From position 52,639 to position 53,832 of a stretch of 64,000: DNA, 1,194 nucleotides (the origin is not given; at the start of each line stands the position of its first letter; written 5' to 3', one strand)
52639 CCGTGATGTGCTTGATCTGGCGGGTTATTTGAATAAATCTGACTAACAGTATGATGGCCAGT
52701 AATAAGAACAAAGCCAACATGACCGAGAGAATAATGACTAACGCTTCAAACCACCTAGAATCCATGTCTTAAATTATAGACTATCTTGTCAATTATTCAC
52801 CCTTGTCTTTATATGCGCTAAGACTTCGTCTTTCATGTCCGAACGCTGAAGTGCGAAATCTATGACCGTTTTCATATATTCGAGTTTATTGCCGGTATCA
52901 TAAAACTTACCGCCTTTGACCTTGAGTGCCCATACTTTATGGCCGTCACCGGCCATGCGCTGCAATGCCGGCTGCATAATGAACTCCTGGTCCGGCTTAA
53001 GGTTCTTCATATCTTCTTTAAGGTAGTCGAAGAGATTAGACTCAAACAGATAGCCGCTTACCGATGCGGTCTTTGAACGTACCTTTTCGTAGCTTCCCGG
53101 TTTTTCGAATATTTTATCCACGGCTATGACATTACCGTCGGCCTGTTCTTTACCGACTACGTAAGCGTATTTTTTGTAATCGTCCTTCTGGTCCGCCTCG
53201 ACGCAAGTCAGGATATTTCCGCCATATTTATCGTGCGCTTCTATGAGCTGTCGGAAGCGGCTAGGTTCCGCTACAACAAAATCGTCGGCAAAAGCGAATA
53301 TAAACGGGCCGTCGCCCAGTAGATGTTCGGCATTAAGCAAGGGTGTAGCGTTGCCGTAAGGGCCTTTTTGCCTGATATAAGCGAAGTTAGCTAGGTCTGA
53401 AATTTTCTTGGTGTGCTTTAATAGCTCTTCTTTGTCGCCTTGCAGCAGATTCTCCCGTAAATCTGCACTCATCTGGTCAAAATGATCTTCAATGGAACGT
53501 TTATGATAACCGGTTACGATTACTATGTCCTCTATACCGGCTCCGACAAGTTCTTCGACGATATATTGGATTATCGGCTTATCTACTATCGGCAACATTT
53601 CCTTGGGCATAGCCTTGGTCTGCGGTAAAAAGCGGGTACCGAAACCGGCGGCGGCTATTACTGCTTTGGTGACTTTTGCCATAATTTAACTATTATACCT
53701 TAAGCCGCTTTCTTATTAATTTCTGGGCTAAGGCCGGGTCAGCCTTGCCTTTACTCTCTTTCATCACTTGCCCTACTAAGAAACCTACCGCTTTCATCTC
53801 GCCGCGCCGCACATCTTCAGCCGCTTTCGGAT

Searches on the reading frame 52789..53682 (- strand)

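Call 12: search_protein_families(library=pfam, proteins=[window:52789-53682:-])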
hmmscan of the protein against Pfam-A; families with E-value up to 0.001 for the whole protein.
window:52789-53682:- (297 aa): 2 families
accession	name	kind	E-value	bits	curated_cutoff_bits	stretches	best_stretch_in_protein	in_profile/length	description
PF00483.29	NTP_transferase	-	9.7e-32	110.9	21.2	1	6-271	1-237/245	Nucleotidyl transferase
PF12804.13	NTP_transf_3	-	2.6e-08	34.6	27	1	7-78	1-65/160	MobA-like NTP transferase domain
